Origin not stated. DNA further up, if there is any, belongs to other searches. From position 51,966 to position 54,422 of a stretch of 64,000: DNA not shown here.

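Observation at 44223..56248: Aminoethylphosphonate catabolic locus with a PbfA-like middle gene and an Opp/Dpp-type five-gene transporter instead of PhnSTUV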

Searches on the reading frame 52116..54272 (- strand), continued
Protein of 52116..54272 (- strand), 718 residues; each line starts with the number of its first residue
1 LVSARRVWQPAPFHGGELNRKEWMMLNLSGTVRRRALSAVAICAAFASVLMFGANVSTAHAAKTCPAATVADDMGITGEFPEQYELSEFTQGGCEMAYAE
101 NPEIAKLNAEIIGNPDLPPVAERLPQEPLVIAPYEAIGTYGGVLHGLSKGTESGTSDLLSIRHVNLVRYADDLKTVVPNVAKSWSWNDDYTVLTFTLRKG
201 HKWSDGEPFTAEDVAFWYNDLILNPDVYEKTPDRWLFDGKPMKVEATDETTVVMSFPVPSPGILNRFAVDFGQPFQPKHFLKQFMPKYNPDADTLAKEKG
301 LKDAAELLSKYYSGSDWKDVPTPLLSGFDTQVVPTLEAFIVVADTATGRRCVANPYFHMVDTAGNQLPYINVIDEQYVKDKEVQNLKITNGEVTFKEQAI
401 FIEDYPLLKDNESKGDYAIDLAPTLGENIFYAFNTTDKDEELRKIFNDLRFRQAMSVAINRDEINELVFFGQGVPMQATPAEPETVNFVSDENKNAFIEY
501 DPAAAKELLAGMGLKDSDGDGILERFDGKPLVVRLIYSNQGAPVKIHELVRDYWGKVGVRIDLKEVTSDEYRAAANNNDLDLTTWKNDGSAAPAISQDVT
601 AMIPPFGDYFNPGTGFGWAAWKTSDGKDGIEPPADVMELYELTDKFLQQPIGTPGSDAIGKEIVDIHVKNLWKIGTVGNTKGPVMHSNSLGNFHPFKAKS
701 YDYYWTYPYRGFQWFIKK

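Call 33: find_encoding_contigs(protein=P0014, flank=10000, max_places=2)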
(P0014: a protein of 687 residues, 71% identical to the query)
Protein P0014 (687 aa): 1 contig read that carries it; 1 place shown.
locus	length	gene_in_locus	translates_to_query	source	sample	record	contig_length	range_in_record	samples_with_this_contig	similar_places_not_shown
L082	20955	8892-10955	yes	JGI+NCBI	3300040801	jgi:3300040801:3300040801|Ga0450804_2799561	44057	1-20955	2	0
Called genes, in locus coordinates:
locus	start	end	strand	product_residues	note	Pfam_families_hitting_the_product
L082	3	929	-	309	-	?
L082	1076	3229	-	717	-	PF08447:PAS_3, PF08448:PAS_4 (weak), PF00989:PAS, PF08448:PAS_4, PF13426:PAS_9, PF08447:PAS_3, PF00990:GGDEF, PF00563:EAL, +1 more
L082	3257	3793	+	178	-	PF00929:RNase_T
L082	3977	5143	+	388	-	PF02690:Na_Pi_cotrans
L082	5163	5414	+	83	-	-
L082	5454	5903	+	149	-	PF11396:PepSY_like (faint), PF03413:PepSY (faint)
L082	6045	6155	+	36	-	-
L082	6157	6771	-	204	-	PF13759:2OG-FeII_Oxy_5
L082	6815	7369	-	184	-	PF01966:HD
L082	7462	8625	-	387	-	PF09949:APP1_cat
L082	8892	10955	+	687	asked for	PF00496:SBP_bac_5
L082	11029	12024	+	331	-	PF19300:BPD_transp_1_N, PF00528:BPD_transp_1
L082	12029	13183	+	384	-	PF12911:OppC_N, PF00528:BPD_transp_1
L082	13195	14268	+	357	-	PF00005:ABC_tran, PF13304:AAA_21, PF08352:oligo_HPY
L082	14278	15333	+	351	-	PF13191:AAA_16 (faint), PF00005:ABC_tran, PF08352:oligo_HPY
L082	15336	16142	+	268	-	PF00884:Sulfatase (faint), PF01663:Phosphodiest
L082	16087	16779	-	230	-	PF06635:T3SS_SCTL, PF02108:FliH (weak)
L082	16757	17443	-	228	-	PF06578:YscK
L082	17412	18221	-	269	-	PF01514:YscJ_FliF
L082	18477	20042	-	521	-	PF07481:DUF1521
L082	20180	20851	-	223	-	-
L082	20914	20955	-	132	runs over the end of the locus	-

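Call 41: search_protein_families(library=ncbifam, max_evalue=1e-10, proteins=[L082:6815-7369:-, L082:6157-6771:-, L082:7462-8625:-])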
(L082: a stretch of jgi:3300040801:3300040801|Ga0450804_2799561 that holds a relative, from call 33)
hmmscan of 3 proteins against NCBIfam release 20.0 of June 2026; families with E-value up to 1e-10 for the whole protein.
L082:6815-7369:- (184 aa): 3 families
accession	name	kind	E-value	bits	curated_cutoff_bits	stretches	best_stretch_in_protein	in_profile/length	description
TIGR03276.1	Phn-HD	hypoth_equivalog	5.1e-59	198.8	214.6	1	8-181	3-177/179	phosphonate degradation HD-domain oxygenase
NF049941.1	HyMthAminphonOxyTmpB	equivalog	2.6e-52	177.3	300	1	6-179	5-179/188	(R)-1-hydroxy-2-trimethylaminoethylphosphonate oxygenase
NF052439.1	HMPDioxPhnZ1GIM8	equivalog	4.1e-45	153.7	300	1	11-182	25-197/199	hydroxymethylphosphonate dioxygenase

L082:6157-6771:- (204 aa): 1 family
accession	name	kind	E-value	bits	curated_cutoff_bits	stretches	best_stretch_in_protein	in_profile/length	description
TIGR02466.1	TIGR02466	subfamily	1.3e-18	67.6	62.5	1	18-187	19-197/201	TIGR02466 family protein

L082:7462-8625:- (387 aa): 0 families

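Call 47: search_protein_families(library=pfam, alignment_id=A3, max_evalue=0.00001)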
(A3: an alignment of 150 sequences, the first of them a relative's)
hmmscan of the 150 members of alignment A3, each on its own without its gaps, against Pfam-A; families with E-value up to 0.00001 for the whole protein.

A. member 1, L002:16767-17717:- (316 aa): 1 family
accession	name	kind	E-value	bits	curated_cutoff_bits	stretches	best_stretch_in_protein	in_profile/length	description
PF01075.23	Glyco_transf_9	-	2.5e-25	89.7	22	1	106-275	66-229/247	Glycosyltransferase family 9 (heptosyltransferase)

B. families by the number of members that match (of 150 scanned): 178 families (the first 25 are shown)
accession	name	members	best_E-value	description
PF01266.30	DAO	7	2.9e-68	FAD dependent oxidoreductase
PF12838.12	Fer4_7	4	4e-10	4Fe-4S dicluster domain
PF13484.11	Fer4_16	4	4.8e-08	4Fe-4S double cluster binding domain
PF03466.25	LysR_substrate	3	2.8e-35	LysR substrate binding domain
PF01663.27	Phosphodiest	3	1.3e-33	Type I phosphodiesterase / nucleotide pyrophosphatase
PF00266.25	Aminotran_5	3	3.1e-20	Aminotransferase class-V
PF00126.33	HTH_1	3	1.1e-17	Bacterial regulatory helix-turn-helix protein, lysR family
PF00890.30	FAD_binding_2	3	9.7e-09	FAD binding domain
PF00768.25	Peptidase_S11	2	1.2e-58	D-alanyl-D-alanine carboxypeptidase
PF02668.22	TauD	2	1.3e-57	Taurine catabolism dioxygenase TauD, TfdA family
PF00732.25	GMC_oxred_N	2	1.4e-55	GMC oxidoreductase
PF00155.27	Aminotran_1_2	2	8.8e-49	Aminotransferase class I and II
PF05199.19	GMC_oxred_C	2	4.5e-42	GMC oxidoreductase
PF00884.28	Sulfatase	2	4.6e-31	Sulfatase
PF01261.30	AP_endonuc_2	2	7.4e-29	Xylose isomerase-like TIM barrel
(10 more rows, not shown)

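Call 64: find_encoding_contigs(protein=P0007, flank=10000, max_places=1)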
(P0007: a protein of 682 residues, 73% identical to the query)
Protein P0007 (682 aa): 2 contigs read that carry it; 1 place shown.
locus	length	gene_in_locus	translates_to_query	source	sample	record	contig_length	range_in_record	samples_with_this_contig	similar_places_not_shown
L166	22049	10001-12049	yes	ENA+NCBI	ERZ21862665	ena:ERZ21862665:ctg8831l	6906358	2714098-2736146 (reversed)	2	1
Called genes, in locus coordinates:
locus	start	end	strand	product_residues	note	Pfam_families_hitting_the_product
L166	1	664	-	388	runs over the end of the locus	PF03601:Cons_hypoth698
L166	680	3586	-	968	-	-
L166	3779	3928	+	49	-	-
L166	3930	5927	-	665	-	PF00497:SBP_bac_3, PF00989:PAS (weak), PF08448:PAS_4, PF00512:HisKA, PF02518:HATPase_c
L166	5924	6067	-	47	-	-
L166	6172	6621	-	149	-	PF01986:DUF123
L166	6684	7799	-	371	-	PF00266:Aminotran_5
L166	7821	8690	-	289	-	PF00702:Hydrolase, PF13419:HAD_2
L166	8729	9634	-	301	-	PF00126:HTH_1, PF03466:LysR_substrate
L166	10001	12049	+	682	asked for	PF00496:SBP_bac_5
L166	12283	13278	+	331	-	PF19300:BPD_transp_1_N, PF00528:BPD_transp_1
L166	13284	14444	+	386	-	PF12911:OppC_N, PF00528:BPD_transp_1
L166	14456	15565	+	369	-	PF00005:ABC_tran, PF13304:AAA_21, PF08352:oligo_HPY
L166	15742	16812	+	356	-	PF00005:ABC_tran, PF08352:oligo_HPY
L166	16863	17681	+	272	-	PF01663:Phosphodiest, PF00884:Sulfatase (weak)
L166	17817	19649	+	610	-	PF11845:Tll0287-like, PF00672:HAMP (weak), PF00015:MCPsignal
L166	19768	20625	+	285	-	PF00196:GerE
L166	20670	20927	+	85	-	-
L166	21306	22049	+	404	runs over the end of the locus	PF08241:Methyltransf_11, PF08242:Methyltransf_12 (faint), PF13649:Methyltransf_25 (weak), PF13847:Methyltransf_31 (weak)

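Call 65: find_encoding_contigs(protein=P0029, flank=10000, max_places=1)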
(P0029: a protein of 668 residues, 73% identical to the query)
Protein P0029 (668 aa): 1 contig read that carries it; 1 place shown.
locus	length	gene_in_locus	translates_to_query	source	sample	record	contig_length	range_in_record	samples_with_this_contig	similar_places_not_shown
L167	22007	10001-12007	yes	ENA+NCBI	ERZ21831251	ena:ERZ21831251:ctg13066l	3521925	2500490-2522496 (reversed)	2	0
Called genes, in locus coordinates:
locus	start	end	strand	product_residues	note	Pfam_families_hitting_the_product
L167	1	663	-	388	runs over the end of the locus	PF03601:Cons_hypoth698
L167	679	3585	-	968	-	-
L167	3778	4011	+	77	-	-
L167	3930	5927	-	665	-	PF00497:SBP_bac_3, PF00989:PAS (weak), PF08448:PAS_4, PF00512:HisKA, PF02518:HATPase_c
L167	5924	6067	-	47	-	-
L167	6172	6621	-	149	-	PF01986:DUF123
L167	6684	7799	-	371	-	PF00266:Aminotran_5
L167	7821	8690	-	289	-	PF00702:Hydrolase, PF13419:HAD_2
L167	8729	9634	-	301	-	PF00126:HTH_1, PF03466:LysR_substrate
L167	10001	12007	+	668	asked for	PF00496:SBP_bac_5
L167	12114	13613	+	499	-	PF01609:DDE_Tnp_1 (faint)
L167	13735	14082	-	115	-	-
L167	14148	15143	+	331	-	PF19300:BPD_transp_1_N, PF00528:BPD_transp_1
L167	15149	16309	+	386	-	PF12911:OppC_N, PF00528:BPD_transp_1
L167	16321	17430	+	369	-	PF00005:ABC_tran, PF13304:AAA_21, PF08352:oligo_HPY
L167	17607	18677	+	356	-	PF00005:ABC_tran, PF08352:oligo_HPY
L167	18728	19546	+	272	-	PF01663:Phosphodiest, PF00884:Sulfatase (weak)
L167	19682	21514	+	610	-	PF11845:Tll0287-like, PF00672:HAMP (weak), PF00015:MCPsignal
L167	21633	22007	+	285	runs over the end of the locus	PF00196:GerE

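Call 66: find_encoding_contigs(protein=P0016, flank=10000, max_places=1)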
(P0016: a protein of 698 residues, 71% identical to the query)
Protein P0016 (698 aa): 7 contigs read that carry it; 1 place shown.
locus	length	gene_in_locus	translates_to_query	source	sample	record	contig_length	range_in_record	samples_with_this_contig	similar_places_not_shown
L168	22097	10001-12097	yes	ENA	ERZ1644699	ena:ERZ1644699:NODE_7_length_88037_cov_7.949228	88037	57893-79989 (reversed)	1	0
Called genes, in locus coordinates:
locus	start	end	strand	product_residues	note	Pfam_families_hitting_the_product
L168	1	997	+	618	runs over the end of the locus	PF13522:GATase_6 (weak), PF13537:GATase_7, PF00733:Asn_synthase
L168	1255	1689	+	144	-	-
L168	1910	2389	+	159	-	PF08239:SH3_3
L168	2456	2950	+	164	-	-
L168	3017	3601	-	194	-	-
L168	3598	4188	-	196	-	PF13490:zf-HC2 (faint)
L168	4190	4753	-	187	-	PF04542:Sigma70_r2, PF08281:Sigma70_r4_2, PF04545:Sigma70_r4 (weak)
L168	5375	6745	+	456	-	PF00202:Aminotran_3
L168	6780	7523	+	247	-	PF00392:GntR, PF13545:HTH_Crp_2 (faint), PF07702:UTRA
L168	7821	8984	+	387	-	PF00266:Aminotran_5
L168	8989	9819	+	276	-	PF00702:Hydrolase, PF13419:HAD_2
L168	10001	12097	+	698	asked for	PF00496:SBP_bac_5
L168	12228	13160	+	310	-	PF00528:BPD_transp_1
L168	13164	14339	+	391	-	PF12911:OppC_N, PF00528:BPD_transp_1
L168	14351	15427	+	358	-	PF00005:ABC_tran, PF13304:AAA_21, PF08352:oligo_HPY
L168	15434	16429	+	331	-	PF00005:ABC_tran, PF08352:oligo_HPY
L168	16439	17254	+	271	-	PF01663:Phosphodiest, PF01676:Metalloenzyme, PF01663:Phosphodiest, PF00884:Sulfatase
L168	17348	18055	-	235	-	PF01027:Bax1-I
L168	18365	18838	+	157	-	-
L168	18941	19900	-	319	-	-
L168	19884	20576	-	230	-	PF02463:SMC_N (faint), PF00005:ABC_tran, PF13304:AAA_21 (weak)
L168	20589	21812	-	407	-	PF12704:MacB_PCD, PF02687:FtsX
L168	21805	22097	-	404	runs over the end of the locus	PF12704:MacB_PCD, PF02687:FtsX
